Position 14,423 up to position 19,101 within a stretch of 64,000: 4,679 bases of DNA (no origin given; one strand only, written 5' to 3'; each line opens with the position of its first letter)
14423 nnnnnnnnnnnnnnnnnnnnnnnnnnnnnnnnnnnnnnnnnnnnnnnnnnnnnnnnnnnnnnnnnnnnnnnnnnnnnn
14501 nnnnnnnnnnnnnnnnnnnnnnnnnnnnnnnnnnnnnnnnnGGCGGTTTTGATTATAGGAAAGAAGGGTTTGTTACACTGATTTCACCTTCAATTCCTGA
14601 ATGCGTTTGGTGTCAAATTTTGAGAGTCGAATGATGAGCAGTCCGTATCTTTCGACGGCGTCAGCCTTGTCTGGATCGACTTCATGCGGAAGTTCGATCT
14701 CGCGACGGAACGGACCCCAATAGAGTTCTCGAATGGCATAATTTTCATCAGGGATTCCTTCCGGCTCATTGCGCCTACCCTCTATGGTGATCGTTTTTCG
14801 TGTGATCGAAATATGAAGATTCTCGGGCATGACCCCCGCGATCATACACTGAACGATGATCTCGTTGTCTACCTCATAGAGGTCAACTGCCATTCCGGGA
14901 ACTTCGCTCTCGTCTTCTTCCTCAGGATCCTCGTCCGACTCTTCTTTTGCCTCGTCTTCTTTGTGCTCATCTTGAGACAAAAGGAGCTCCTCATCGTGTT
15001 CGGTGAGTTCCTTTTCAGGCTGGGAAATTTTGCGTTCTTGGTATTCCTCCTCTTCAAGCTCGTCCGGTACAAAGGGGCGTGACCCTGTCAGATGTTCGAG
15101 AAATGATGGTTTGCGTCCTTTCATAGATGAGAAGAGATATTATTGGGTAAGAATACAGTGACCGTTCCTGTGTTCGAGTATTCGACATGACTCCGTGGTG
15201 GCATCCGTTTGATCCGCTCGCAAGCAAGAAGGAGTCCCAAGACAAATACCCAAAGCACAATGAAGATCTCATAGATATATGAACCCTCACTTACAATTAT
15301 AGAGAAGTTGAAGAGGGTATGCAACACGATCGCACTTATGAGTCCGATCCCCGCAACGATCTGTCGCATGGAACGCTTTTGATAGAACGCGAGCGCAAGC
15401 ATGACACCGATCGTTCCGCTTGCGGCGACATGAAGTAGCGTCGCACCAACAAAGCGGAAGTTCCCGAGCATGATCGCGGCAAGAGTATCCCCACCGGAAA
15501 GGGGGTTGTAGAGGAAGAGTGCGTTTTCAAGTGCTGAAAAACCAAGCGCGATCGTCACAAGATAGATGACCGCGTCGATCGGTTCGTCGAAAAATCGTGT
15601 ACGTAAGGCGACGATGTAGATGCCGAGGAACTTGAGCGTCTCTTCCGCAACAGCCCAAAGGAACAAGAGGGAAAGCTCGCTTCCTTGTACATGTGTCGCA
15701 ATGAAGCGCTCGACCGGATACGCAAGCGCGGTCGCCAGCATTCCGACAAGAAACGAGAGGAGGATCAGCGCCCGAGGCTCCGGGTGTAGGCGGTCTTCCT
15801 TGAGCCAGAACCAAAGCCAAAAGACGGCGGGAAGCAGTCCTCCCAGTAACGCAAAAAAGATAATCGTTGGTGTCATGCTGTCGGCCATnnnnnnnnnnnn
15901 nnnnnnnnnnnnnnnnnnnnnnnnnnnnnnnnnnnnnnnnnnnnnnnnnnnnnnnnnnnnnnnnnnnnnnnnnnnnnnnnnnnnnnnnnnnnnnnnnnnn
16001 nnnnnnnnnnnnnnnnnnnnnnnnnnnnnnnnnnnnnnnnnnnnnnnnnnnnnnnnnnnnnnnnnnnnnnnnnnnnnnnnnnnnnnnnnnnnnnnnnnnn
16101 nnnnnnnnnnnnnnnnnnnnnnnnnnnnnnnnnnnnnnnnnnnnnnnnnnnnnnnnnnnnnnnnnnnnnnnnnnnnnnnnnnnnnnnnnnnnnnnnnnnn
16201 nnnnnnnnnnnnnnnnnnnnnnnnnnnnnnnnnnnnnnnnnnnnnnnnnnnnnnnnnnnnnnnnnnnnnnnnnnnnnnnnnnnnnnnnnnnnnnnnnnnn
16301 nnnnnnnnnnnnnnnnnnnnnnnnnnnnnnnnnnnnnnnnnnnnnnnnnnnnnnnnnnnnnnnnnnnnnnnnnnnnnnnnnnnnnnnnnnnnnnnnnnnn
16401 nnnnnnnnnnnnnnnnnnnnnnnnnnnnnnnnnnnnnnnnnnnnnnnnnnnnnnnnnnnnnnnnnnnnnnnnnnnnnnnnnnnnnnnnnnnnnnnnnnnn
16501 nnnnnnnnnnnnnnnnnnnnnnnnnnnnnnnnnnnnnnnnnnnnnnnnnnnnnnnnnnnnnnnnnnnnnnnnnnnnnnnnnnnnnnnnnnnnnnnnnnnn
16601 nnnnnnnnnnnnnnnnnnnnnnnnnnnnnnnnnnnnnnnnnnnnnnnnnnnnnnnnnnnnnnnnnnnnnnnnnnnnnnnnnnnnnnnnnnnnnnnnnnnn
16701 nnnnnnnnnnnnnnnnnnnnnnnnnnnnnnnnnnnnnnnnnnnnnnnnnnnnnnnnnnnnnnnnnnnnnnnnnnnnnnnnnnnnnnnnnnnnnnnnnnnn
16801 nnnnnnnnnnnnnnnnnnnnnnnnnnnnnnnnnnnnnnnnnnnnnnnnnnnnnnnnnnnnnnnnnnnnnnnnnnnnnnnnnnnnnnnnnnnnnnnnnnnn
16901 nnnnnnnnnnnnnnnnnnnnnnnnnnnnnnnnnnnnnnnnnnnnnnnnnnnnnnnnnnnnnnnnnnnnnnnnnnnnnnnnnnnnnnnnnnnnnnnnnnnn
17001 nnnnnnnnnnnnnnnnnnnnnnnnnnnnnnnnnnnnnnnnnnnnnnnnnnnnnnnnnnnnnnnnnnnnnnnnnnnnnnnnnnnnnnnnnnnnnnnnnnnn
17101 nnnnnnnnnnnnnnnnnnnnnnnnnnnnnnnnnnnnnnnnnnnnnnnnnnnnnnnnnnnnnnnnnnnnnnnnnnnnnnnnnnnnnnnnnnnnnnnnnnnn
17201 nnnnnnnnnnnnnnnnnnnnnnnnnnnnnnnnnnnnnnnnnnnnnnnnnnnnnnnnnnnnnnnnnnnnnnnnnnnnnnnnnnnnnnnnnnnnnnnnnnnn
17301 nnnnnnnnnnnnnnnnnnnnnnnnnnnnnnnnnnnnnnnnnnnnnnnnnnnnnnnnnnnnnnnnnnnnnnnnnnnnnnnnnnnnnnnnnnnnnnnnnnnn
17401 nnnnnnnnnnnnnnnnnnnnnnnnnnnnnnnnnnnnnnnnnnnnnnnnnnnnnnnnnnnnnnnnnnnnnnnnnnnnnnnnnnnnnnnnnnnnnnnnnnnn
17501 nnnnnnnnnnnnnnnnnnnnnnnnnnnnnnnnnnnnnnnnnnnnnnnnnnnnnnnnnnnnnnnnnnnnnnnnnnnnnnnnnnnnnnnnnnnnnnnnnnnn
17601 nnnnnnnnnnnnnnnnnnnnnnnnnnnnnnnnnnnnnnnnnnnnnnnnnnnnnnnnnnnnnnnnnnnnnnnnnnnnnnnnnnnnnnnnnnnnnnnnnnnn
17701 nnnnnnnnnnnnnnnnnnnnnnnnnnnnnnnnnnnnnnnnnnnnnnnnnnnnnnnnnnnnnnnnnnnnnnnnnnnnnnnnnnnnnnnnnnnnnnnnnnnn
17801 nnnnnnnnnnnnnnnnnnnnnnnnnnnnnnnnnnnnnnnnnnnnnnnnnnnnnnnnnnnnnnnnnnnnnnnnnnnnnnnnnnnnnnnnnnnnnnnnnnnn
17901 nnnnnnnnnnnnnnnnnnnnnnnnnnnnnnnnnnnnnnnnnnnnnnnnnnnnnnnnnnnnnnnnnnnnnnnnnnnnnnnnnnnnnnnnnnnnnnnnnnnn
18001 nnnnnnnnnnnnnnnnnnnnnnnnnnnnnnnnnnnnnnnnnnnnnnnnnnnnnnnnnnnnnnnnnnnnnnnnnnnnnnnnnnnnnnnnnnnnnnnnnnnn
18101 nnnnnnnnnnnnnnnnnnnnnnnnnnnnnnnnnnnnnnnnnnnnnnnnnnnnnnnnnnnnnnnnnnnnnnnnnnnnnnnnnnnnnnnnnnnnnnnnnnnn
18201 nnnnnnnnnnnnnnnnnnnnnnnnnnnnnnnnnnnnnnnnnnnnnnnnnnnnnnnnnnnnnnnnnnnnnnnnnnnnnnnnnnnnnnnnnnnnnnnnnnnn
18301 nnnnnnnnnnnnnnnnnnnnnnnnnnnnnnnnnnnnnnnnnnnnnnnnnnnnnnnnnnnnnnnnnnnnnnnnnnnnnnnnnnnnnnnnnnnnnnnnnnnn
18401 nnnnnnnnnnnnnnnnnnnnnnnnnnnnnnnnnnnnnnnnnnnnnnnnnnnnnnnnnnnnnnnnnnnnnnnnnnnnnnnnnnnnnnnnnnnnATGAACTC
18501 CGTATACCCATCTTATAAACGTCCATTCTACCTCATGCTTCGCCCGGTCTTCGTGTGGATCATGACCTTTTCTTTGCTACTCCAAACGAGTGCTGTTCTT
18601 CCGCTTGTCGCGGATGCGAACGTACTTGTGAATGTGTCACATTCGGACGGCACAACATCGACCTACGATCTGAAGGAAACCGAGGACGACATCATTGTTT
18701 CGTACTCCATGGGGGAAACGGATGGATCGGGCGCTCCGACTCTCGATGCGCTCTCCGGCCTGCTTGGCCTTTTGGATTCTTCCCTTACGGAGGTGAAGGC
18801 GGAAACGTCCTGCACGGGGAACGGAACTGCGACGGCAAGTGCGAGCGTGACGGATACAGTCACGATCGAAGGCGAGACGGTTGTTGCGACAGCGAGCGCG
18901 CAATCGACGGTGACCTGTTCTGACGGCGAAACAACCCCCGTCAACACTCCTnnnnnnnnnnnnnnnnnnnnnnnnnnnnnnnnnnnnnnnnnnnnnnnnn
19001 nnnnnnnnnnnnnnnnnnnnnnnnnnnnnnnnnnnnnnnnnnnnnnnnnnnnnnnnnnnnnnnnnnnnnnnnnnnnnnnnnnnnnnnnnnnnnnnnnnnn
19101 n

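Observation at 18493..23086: Giant surface protein with near-identical nucleotide-level domain repeats, Ca-binding-like Cys/Asp linkers and a peptidoglycan-binding module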

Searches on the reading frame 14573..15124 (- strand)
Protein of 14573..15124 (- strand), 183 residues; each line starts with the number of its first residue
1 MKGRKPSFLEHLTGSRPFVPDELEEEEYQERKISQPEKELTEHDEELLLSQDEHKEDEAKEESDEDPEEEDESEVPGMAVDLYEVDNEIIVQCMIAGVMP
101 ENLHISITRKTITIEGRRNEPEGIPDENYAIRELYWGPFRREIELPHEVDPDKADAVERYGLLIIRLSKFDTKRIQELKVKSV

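Call 11: search_protein_families(library=pfam, proteins=[window:14573-15124:-], max_evalue=0.001)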
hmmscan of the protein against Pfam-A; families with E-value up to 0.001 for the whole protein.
window:14573-15124:- (183 aa): 1 family
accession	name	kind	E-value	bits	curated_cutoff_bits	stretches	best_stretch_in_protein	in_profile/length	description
PF00011.27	HSP20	-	2.8e-11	43.8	20.8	1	84-175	4-93/102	Hsp20/alpha crystallin family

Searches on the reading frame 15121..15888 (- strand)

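Call 11: search_protein_families(library=pfam, proteins=[window:15121-15888:-], max_evalue=0.001)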
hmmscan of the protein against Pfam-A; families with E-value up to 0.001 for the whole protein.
window:15121-15888:- (255 aa): 1 family
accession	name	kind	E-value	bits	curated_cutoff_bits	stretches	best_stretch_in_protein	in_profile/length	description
PF13367.11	PrsW-protease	-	3.4e-28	98.9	23.5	1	37-216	1-192/196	PrsW family intramembrane metalloprotease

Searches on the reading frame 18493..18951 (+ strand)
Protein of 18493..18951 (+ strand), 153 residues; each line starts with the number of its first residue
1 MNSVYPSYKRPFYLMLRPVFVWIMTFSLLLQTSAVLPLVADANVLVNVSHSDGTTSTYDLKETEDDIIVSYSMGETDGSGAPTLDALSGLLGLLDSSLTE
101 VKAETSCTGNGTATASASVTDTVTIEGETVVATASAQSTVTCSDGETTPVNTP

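Call 66: search_protein_families(library=ncbifam, proteins=[window:18493-18951:+], max_evalue=1)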
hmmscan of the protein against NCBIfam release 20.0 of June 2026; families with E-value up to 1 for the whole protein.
window:18493-18951:+ (153 aa): 0 families
